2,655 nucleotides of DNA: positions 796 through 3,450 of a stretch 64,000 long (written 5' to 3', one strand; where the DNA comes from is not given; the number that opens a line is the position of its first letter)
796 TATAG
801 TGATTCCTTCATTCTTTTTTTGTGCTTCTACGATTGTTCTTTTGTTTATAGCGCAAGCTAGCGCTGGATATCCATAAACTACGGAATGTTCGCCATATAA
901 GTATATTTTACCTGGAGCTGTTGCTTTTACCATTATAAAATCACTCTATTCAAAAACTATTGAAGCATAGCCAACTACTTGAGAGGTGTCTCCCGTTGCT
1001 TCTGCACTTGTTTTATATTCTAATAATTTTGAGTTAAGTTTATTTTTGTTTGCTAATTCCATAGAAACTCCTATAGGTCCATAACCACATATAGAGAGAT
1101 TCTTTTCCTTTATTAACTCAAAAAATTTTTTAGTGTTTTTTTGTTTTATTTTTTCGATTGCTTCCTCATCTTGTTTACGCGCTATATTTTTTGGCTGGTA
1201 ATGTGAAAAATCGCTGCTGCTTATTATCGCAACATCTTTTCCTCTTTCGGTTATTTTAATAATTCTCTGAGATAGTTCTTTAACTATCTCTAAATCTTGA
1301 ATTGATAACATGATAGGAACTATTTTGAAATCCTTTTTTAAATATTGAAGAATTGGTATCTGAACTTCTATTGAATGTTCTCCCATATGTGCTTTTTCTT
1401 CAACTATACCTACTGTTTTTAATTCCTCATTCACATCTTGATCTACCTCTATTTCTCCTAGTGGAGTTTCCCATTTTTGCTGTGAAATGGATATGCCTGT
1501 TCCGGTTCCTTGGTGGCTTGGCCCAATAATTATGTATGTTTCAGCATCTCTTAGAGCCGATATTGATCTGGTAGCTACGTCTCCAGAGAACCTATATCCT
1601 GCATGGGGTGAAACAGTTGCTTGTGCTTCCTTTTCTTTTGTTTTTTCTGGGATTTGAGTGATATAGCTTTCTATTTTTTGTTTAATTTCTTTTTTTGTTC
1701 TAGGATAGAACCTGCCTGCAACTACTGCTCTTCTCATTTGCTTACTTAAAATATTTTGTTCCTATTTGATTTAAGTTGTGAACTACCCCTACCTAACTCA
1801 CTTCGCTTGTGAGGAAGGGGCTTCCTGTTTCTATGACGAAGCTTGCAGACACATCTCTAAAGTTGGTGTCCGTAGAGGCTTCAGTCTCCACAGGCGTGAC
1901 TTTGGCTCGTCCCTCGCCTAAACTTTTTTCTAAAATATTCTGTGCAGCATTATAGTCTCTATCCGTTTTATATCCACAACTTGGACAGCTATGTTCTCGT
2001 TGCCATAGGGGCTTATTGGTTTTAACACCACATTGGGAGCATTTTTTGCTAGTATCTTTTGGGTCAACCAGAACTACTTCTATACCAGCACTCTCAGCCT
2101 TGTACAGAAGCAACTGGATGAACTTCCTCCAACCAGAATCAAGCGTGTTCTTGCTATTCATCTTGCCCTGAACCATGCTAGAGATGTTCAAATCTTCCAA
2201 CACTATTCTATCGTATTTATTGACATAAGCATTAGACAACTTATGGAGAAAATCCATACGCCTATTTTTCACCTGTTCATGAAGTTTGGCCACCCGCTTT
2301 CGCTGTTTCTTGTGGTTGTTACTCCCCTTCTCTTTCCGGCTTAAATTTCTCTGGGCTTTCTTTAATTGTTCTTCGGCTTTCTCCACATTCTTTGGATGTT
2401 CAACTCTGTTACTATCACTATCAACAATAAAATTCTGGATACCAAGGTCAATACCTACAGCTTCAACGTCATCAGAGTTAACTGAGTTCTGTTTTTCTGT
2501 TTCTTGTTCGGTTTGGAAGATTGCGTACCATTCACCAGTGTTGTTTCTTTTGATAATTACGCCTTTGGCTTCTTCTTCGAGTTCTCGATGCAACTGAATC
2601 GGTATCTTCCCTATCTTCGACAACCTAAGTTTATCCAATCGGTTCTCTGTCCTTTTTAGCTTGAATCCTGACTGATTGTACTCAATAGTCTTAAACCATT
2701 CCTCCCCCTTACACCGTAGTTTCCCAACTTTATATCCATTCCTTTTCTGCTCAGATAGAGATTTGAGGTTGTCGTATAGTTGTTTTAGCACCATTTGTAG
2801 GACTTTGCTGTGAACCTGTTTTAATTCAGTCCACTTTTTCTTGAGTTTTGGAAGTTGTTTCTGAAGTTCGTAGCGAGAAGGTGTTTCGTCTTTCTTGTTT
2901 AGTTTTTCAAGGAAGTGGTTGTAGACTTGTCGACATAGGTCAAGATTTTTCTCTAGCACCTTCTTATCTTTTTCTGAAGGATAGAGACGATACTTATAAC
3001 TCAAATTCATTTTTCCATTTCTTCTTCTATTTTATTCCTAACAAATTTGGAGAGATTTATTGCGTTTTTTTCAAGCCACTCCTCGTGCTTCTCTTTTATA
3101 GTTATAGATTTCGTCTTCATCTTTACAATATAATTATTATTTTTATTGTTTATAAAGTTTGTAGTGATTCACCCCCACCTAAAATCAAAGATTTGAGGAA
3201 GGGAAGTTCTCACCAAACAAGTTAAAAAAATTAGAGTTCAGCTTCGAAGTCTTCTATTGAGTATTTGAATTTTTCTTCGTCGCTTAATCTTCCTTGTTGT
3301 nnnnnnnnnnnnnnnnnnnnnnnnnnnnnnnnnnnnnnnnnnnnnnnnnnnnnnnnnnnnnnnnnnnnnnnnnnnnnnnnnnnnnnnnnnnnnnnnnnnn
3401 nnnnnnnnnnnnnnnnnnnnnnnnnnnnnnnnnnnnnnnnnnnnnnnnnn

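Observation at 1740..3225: Catalytically intact TnpB-only element wedged into the conserved rps2-MEMO-mvk operon, with an omega-RNA-type 3' end pointing into the next gene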

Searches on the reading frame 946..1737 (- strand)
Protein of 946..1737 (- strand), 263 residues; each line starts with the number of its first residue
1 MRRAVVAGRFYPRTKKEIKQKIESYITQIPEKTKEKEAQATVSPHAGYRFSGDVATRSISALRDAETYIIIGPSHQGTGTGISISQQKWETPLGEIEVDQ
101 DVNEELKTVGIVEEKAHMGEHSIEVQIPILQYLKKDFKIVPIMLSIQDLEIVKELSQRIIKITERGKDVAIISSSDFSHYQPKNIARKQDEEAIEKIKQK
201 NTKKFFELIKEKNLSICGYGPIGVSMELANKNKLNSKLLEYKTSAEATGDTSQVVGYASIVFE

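Call 6: search_protein_families(library=pfam, proteins=[window:946-1737:-], max_evalue=0.1)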
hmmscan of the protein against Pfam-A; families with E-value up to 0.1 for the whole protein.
window:946-1737:- (263 aa): 2 families
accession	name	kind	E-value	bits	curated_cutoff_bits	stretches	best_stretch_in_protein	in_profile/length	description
PF01875.22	Memo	-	2e-76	257.2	27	1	4-261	2-269/269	Memo-like protein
PF03596.19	Cad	-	0.064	13.6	26.2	0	100-163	92-154/192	Cadmium resistance transporter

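Call 17: find_homologous_proteins(query=window:946-1737:-, max_evalue=1e-20)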
Query window:946-1737:- (263 aa): 2659 proteins with E <= 1e-20 among 3766 candidates; the best 120 are listed.
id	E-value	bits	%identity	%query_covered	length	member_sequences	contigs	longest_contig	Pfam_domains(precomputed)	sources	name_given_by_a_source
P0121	6.7e-164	561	100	100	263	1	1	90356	PF01875.23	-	-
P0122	2.7e-108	379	67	100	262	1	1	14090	PF01875.23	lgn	-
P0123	3.7e-99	349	60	100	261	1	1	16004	PF01875.23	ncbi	-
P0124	9.4e-96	338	59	100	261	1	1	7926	PF01875.23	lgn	-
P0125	5.2e-80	286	51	100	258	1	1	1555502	PF01875.23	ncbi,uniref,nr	ncbi:MEMO1 family protein [Methanonatronarchaeum sp. AMET-Sl]|uniref:MEMO1 family protein n=1 Tax=Me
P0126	2.6e-72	261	47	100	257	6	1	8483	PF01875.23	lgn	-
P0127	8.0e-67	243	47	99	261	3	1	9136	PF01875.23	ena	-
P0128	1.1e-66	243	46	99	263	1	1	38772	PF01875.23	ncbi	-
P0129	2.4e-66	242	46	99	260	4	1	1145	PF01875.23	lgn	-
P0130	4.3e-65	237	44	99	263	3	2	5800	PF01875.23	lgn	-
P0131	1.7e-64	235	45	100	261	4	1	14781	PF01875.23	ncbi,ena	-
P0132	1.2e-63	233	44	100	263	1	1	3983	PF01875.23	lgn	-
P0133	1.3e-63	233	47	99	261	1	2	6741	PF01875.23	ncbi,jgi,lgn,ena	-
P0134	2.5e-63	232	49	100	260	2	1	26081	PF01875.23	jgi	-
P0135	5.9e-63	230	44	100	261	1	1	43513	PF01875.23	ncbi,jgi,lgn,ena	-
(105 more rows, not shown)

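Call 18: find_encoding_contigs(protein=P0122, flank=3500, max_places=2)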
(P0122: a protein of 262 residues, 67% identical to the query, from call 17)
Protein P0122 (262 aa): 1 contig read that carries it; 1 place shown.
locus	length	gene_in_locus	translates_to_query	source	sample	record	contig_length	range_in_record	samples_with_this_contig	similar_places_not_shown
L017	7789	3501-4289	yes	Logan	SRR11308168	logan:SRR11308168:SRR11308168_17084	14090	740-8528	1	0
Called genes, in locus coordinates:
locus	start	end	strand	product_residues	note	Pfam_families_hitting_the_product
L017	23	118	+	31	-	-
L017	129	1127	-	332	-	-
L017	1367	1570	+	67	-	PF01192:RNA_pol_Rpb6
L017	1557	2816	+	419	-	PF03952:Enolase_N, PF00113:Enolase_C, PF13378:MR_MLE_C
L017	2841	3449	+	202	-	PF00318:Ribosomal_S2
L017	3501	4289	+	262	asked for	PF01875:Memo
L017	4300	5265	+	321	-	PF10509:GalKase_gal_bdg (weak), PF22700:MVD-like_N (weak), PF00288:GHMP_kinases_N, PF08544:GHMP_kinases_C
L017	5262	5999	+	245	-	PF00696:AA_kinase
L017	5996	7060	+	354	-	PF01070:FMN_dh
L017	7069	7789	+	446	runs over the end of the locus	PF00753:Lactamase_B (weak), PF12706:Lactamase_B_2 (weak), PF22505:RNase_J_b_CASP, PF07521:RMMBL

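Call 19: find_encoding_contigs(protein=P0125, flank=3500, max_places=2)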
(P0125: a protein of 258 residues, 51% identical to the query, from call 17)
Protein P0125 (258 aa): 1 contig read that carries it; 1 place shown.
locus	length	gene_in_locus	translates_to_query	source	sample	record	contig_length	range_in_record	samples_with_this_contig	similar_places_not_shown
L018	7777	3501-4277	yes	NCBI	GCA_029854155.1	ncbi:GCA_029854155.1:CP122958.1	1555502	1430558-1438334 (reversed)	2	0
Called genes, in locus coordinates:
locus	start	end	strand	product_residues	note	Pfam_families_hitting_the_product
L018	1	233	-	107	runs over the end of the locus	-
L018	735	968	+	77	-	PF01192:RNA_pol_Rpb6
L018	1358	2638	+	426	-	PF03952:Enolase_N, PF00113:Enolase_C, PF13378:MR_MLE_C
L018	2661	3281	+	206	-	PF00318:Ribosomal_S2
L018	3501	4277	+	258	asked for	PF01875:Memo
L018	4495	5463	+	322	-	PF10509:GalKase_gal_bdg (faint), PF00288:GHMP_kinases_N, PF08544:GHMP_kinases_C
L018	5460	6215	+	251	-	PF00696:AA_kinase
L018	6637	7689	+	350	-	PF01070:FMN_dh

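Call 20: find_encoding_contigs(protein=P0123, flank=3500, max_places=2)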
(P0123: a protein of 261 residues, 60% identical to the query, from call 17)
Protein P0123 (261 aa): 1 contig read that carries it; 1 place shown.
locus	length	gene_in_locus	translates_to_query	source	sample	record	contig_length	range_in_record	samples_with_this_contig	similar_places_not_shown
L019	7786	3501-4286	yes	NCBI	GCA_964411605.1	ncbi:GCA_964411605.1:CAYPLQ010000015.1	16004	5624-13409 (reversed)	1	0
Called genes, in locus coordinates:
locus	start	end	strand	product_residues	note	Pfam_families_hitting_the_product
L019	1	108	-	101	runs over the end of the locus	PF05437:AzlD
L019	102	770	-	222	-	-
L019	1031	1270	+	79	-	PF01451:LMWPc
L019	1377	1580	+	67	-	PF01192:RNA_pol_Rpb6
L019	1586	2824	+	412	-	PF03952:Enolase_N, PF00113:Enolase_C, PF13378:MR_MLE_C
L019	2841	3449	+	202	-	PF00318:Ribosomal_S2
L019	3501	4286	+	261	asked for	PF01875:Memo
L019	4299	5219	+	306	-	-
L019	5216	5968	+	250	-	PF00696:AA_kinase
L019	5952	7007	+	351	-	PF01070:FMN_dh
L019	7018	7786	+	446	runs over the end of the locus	PF00753:Lactamase_B (weak), PF12706:Lactamase_B_2, PF22505:RNase_J_b_CASP, PF07521:RMMBL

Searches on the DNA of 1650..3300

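Call 29: search_rna_families(source=window, start=1650, end=3300, threshold=evalue, max_evalue=10)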
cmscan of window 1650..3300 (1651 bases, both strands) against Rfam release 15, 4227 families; matches with E-value up to 10: 6.
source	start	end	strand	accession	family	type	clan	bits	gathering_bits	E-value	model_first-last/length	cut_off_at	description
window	2138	2220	-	RF02622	BSnc121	Gene; sRNA;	-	19.5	114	1.3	1-116/116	no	Brucella sRNA 121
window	2315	2346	+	RF01344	CRISPR-DR34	Gene; CRISPR;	-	16.6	35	8.5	1-36/36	no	CRISPR RNA direct repeat element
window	1678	1728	+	RF01841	veev_FSE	Cis-reg; frameshift_element;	-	16.2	55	6.5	1-71/71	no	venezuelan equine encephalitis virus ribosomal frameshift element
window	2578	2601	+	RF00390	TYMV_upPK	Cis-reg;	-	15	38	9.1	1-23/23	no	turnip yellow mosaic virus upstream pseudo-knot (TYMV_upPK)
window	3236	3284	-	RF01130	sR46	Gene; snRNA; snoRNA; CD-box;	-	14.3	50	2.6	1-56/56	no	Small nucleolar RNA sR46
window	3236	3284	-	RF01122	sR39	Gene; snRNA; snoRNA; CD-box;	-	11.7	50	7.1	1-56/56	no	Small nucleolar RNA sR39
